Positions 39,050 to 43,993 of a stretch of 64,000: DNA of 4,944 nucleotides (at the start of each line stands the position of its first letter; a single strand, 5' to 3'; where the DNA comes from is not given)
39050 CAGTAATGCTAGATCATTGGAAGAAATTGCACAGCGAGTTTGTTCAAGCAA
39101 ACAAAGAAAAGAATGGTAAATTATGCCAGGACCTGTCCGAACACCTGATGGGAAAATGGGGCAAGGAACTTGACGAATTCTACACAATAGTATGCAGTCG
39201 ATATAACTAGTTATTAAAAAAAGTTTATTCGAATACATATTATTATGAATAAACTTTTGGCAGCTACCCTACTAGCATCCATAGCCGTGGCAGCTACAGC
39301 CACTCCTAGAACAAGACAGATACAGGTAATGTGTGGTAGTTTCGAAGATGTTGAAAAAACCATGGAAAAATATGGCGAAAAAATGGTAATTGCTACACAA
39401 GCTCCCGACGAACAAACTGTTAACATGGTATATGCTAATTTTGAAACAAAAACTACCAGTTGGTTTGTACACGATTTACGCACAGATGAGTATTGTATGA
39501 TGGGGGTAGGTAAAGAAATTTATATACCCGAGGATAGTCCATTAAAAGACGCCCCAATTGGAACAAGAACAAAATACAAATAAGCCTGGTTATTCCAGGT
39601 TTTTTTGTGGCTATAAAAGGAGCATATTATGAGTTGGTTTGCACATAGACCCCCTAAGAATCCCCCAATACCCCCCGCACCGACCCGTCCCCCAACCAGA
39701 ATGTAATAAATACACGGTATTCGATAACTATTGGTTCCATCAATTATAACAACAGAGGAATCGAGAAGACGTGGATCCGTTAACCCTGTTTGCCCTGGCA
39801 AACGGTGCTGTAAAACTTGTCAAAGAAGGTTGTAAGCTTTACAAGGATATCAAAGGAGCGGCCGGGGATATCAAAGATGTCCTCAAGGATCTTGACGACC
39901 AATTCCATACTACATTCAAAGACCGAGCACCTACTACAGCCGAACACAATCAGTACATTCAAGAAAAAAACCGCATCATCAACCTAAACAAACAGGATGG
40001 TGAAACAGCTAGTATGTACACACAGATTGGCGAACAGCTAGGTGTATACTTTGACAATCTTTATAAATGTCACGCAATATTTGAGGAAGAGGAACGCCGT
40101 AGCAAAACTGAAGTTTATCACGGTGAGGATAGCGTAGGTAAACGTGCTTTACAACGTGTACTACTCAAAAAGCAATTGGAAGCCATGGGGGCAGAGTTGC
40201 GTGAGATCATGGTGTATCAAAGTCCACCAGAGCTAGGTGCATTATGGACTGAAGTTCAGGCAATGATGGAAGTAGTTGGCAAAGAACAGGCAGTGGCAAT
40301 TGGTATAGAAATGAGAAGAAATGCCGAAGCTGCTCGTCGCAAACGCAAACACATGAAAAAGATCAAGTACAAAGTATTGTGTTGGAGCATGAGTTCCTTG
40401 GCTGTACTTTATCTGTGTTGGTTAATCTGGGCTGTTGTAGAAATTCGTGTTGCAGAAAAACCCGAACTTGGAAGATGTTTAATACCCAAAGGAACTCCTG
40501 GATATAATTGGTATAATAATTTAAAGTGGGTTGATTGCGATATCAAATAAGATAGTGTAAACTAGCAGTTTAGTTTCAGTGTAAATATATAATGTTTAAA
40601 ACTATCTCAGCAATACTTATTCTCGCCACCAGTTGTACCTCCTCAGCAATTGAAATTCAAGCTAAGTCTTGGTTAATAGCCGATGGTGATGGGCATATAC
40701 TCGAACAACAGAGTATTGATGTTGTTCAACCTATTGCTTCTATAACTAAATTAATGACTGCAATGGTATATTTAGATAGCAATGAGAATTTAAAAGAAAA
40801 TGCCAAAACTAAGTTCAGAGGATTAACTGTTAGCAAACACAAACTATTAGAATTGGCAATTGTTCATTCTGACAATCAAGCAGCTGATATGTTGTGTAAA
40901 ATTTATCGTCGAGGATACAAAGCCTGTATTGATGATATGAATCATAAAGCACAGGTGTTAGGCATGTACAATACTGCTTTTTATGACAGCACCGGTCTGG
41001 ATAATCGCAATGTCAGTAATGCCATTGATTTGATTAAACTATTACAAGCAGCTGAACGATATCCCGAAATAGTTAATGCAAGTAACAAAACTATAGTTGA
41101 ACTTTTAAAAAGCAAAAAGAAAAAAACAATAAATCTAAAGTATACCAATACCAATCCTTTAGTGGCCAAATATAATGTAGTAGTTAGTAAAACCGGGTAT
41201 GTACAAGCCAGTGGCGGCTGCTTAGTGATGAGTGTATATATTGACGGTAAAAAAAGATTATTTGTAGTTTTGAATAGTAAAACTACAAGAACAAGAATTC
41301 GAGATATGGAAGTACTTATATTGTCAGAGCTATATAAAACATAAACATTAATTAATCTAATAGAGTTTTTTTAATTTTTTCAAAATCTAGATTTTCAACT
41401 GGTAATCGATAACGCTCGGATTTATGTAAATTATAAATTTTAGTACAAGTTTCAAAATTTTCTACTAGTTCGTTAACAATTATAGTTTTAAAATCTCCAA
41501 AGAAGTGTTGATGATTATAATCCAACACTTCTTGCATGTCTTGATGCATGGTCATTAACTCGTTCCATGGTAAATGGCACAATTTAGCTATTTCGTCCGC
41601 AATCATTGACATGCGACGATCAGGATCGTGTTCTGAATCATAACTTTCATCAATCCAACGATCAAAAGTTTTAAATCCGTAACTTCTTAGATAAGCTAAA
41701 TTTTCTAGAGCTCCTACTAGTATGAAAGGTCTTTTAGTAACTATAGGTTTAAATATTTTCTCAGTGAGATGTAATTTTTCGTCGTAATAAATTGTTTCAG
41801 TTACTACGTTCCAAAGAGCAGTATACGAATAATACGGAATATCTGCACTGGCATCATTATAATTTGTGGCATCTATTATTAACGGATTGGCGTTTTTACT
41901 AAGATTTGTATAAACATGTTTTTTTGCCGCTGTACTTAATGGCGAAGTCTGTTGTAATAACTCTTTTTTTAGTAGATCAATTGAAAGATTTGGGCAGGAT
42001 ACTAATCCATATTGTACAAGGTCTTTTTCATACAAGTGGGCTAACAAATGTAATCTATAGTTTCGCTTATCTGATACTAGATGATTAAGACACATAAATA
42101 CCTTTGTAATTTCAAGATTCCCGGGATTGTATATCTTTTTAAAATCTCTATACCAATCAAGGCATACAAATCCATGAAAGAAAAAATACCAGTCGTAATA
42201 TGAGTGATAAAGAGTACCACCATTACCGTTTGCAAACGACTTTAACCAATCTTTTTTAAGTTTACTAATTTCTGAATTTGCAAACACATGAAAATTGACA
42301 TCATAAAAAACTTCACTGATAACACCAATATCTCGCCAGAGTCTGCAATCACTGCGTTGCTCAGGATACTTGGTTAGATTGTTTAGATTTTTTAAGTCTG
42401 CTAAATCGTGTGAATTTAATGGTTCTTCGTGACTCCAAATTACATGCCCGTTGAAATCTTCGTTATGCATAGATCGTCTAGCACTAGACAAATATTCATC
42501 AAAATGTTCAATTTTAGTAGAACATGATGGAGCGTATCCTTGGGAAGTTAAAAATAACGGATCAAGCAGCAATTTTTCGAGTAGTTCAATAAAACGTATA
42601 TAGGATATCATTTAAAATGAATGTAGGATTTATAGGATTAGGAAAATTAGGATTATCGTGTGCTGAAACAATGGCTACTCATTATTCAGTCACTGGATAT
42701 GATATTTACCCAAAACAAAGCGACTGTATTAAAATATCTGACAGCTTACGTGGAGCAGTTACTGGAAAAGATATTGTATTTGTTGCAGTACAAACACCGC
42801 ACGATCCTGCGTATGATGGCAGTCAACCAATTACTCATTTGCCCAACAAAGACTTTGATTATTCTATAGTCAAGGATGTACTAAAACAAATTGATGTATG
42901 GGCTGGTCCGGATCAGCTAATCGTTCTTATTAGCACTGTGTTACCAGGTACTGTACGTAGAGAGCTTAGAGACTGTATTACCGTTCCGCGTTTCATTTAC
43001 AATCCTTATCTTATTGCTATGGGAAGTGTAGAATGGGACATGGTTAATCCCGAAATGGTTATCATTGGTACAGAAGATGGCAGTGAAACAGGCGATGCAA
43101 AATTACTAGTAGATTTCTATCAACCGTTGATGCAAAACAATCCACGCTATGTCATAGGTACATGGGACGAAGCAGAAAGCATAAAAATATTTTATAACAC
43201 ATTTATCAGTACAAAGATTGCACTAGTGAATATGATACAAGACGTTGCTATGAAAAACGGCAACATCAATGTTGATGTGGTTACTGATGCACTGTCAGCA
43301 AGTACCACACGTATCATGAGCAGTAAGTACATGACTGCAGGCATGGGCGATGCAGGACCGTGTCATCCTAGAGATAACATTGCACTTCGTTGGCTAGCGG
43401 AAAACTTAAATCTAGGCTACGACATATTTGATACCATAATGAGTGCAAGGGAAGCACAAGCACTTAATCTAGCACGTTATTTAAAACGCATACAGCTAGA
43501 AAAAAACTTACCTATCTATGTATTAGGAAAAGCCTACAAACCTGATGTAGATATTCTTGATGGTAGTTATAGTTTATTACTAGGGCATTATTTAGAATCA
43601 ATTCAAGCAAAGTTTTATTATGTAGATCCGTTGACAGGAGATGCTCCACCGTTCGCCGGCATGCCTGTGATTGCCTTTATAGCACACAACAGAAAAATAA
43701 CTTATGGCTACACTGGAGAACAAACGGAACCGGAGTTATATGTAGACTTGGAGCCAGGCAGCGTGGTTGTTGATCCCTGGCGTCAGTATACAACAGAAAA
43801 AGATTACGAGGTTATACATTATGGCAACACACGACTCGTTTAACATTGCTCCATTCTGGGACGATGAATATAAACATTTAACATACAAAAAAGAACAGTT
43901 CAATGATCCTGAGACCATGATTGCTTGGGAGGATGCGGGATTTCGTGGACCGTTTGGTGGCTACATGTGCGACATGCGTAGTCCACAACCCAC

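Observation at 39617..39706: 25-aa proline-rich micropeptide resembling ribosome/DnaK-binding PrAMPs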

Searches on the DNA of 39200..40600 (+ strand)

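Call 3: search_dna_similar(query=window:39200-40600:+, collection=phages, mode=distant, max_rows=30)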
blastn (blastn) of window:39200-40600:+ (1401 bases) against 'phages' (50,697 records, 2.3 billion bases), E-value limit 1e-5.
No match.

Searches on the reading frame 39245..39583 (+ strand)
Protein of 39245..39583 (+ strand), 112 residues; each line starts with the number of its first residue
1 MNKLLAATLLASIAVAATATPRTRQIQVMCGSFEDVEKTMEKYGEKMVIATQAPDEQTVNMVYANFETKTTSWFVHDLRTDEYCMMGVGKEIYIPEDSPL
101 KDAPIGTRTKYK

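Call 7: search_protein_families(library=pfam, proteins=[window:39245-39583:+], max_evalue=0.01)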
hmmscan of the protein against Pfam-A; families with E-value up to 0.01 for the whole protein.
window:39245-39583:+ (112 aa): 0 families

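Call 10: search_dna_similar(query=window:39245-39583:+, collection=phages, mode=protein, max_rows=30, max_evalue=0.001)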
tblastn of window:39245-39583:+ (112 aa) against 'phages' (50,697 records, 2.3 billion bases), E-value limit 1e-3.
No match.

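Call 12: find_related_loci(query=window:39245-39583:+, collection=viral_contigs, flank=4000)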
Query window:39245-39583:+ (112 aa) in viral_contigs; peptide patterns used: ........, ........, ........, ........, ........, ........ (x = any residue, [..] = any of these).
27 stretches matched a pattern; 12 encode a relative of the query (tblastn E <= 1e-3); 12 distinct loci.
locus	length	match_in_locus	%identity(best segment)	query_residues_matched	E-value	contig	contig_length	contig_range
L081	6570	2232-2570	76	1-112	2e-53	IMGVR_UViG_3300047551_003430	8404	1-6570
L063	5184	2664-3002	76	1-112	2e-53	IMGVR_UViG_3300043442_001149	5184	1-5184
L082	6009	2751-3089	75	1-112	4e-53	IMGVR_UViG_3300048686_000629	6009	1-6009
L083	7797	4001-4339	68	1-112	1e-51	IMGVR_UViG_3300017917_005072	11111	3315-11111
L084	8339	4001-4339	73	1-112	7e-49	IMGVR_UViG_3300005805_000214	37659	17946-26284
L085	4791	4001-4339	75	1-112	1e-48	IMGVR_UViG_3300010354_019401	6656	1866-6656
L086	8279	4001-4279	72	21-112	1e-46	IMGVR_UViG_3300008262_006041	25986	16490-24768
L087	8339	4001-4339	71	1-112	8e-47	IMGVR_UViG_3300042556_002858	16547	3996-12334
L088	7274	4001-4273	70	19-109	1e-45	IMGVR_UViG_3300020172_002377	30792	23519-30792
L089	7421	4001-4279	71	21-112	3e-45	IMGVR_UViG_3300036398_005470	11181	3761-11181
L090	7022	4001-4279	70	21-112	4e-45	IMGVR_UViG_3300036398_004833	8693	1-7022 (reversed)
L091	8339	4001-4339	65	1-112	1e-43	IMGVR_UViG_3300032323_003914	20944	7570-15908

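Call 40: search_protein_families(library=phrogs, proteins=[window:39245-39583:+], max_evalue=0.001)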
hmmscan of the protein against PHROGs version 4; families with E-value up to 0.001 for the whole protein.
window:39245-39583:+ (112 aa): 0 families

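Call 41: search_protein_families(library=pfam, proteins=[L086:4411-5196:+, L088:4403-5050:+], max_evalue=0.01)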
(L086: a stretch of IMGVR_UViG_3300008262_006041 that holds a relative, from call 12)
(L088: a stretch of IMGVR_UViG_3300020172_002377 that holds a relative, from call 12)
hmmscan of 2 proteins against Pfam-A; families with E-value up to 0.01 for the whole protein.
L086:4411-5196:+ (261 aa): 0 families

L088:4403-5050:+ (215 aa): 4 families
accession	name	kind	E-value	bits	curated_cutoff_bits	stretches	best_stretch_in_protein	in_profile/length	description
PF01435.24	Peptidase_M48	-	3.8e-08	33.8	20.3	1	123-189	138-183/186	Peptidase family M48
PF13384.12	HTH_23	-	0.00017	21.8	24.6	1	133-158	21-47/50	Homeodomain-like domain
PF15943.11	YdaS_toxin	-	0.00027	21.1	30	1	133-155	12-34/65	Bacterial toxin YdaS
PF08281.18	Sigma70_r4_2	-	0.0041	17.2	25.7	0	134-152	31-49/54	Sigma-70, region 4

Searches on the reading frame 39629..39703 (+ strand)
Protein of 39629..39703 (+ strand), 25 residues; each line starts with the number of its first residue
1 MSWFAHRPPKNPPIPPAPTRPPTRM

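Call 36: search_dna_similar(query=window:39629-39703:+, collection=phages, mode=protein, max_evalue=10, max_rows=40)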
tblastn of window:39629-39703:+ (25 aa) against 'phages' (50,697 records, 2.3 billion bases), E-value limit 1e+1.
No match.

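Call 67: search_protein_families(library=phrogs, proteins=[window:39629-39703:+], max_evalue=10)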
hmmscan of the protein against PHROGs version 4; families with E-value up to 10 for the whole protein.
window:39629-39703:+ (25 aa): 0 families

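Call 68: search_protein_families(library=pfam, proteins=[window:39629-39703:+], max_evalue=10)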
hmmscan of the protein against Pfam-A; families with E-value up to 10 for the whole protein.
window:39629-39703:+ (25 aa): 0 families

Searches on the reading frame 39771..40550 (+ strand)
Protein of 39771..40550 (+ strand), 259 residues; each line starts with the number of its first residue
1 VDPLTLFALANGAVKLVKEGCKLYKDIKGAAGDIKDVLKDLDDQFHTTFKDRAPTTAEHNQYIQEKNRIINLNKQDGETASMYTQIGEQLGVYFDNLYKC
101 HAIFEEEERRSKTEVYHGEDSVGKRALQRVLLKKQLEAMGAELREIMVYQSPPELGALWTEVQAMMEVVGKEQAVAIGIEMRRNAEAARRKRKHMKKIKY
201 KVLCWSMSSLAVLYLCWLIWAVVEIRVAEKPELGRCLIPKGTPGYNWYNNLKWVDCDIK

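Call 7: search_protein_families(library=pfam, proteins=[window:39771-40550:+], max_evalue=0.01)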
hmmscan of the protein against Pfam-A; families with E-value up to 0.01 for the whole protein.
window:39771-40550:+ (259 aa): 0 families

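Call 9: search_dna_similar(query=window:39771-40550:+, collection=phages, mode=protein, max_rows=30, max_evalue=0.001)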
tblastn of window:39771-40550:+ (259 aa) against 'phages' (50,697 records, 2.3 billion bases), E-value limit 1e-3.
Records with a match: 3; places in all: 3; records where one place covers at least 80% of the query: 0.
Best place of each record, by identity: <60% 3.
By first word of the organism name: Caudoviricetes 2; Bacteriophage 1.
By host as written in the record: - 3.
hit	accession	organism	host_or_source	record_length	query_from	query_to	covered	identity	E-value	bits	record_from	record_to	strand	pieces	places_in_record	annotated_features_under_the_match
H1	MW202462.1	Caudoviricetes sp.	Manatee Spring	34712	1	176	68%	47.8%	2e-41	157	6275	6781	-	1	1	hypothetical protein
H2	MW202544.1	Bacteriophage sp.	Manatee Spring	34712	1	176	68%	47.8%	2e-41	157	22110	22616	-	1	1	hypothetical protein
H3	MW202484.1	Caudoviricetes sp.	Manatee Spring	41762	1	173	67%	26.5%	2e-7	58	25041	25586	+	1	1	hypothetical protein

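Call 11: find_related_loci(query=window:39771-40550:+, collection=viral_contigs, flank=4000)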
Query window:39771-40550:+ (259 aa) in viral_contigs; peptide patterns used: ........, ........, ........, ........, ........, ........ (x = any residue, [..] = any of these).
518 stretches matched a pattern; 510 encode a relative of the query (tblastn E <= 1e-3); the best 80 are kept; 80 distinct loci.
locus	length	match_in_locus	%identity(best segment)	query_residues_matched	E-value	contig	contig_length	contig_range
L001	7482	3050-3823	84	1-258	4e-153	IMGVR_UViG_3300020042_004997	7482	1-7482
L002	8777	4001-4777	84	1-259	1e-151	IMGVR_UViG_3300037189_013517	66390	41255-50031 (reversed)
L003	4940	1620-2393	84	1-258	8e-153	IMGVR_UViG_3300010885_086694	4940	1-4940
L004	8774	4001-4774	87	1-258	1e-148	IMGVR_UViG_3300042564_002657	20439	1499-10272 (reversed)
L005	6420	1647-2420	79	1-258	3e-144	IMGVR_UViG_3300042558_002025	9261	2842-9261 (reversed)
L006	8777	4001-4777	77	1-259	5e-143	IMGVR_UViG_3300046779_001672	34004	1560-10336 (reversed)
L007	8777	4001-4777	78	1-259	3e-140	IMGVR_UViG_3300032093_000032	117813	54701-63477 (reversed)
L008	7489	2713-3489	76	1-259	2e-136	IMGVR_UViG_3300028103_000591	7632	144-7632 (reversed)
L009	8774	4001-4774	87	1-258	1e-148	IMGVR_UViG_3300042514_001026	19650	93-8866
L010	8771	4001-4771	77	1-257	8e-136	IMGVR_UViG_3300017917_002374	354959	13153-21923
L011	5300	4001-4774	80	1-258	1e-135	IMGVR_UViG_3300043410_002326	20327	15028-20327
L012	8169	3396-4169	76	1-258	3e-135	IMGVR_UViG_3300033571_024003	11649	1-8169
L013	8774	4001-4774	75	1-258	3e-135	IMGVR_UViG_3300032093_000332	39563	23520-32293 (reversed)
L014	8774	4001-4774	75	1-258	3e-135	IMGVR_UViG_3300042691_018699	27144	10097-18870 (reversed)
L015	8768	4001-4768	75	1-256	8e-135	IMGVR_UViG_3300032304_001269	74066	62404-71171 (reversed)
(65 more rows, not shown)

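Call 40: search_protein_families(library=phrogs, proteins=[window:39771-40550:+], max_evalue=0.001)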
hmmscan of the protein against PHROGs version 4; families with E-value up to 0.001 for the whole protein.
window:39771-40550:+ (259 aa): 0 families

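Call 41: search_protein_families(library=pfam, proteins=[L005:703-1542:+], max_evalue=0.01)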
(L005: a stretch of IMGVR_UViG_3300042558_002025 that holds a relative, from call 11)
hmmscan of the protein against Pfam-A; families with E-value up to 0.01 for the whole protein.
L005:703-1542:+ (279 aa): 0 families

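Call 67: search_protein_families(library=phrogs, proteins=[L005:611-688:+], max_evalue=10)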
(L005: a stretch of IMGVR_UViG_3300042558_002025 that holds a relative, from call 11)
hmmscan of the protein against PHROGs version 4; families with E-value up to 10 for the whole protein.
L005:611-688:+ (26 aa): 0 families

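Call 68: search_protein_families(library=pfam, proteins=[L005:611-688:+], max_evalue=10)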
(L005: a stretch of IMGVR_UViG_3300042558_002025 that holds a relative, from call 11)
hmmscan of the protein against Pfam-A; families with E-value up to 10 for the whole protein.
L005:611-688:+ (26 aa): 0 families

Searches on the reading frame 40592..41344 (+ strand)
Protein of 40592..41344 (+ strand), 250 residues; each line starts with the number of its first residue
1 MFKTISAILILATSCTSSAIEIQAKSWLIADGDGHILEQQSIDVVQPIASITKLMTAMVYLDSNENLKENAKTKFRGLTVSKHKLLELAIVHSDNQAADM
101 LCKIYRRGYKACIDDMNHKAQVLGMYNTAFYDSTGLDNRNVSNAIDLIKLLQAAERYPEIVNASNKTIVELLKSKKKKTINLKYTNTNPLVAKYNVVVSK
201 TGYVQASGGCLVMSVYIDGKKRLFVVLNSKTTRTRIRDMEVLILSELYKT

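Call 7: search_protein_families(library=pfam, proteins=[window:40592-41344:+], max_evalue=0.01)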
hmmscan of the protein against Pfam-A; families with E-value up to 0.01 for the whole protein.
window:40592-41344:+ (250 aa): 2 families
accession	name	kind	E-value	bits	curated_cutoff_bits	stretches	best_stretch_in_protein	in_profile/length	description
PF00768.25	Peptidase_S11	-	1.7e-36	126.4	27.6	2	78-231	88-239/239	D-alanyl-D-alanine carboxypeptidase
PF13354.11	Beta-lactamase2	-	1.6e-06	28.1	22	1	77-205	70-191/214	Beta-lactamase enzyme family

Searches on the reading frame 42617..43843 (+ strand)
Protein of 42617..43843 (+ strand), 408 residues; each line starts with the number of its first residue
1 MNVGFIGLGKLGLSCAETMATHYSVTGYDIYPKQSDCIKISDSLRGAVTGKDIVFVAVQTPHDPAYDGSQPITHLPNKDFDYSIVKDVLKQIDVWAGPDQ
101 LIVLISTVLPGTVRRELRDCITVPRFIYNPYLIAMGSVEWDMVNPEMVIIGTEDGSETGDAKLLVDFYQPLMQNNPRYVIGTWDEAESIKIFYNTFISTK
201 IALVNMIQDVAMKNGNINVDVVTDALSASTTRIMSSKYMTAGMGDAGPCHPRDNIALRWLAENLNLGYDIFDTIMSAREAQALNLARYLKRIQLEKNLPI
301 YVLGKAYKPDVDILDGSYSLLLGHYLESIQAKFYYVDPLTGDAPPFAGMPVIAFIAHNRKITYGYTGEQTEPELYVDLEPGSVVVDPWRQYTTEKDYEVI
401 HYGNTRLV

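Call 80: search_protein_families(library=pfam, proteins=[window:42617-43843:+], max_evalue=0.001)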
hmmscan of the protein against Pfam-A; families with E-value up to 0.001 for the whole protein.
window:42617-43843:+ (408 aa): 2 families
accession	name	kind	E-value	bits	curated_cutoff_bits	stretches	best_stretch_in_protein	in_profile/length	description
PF00984.24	UDPG_MGDP_dh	-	5.4e-16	58.9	25.4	1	185-275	2-89/94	UDP-glucose/GDP-mannose dehydrogenase family, central domain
PF03721.20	UDPG_MGDP_dh_N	-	3.3e-12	46.8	27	1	42-158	68-181/187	UDP-glucose/GDP-mannose dehydrogenase family, NAD binding domain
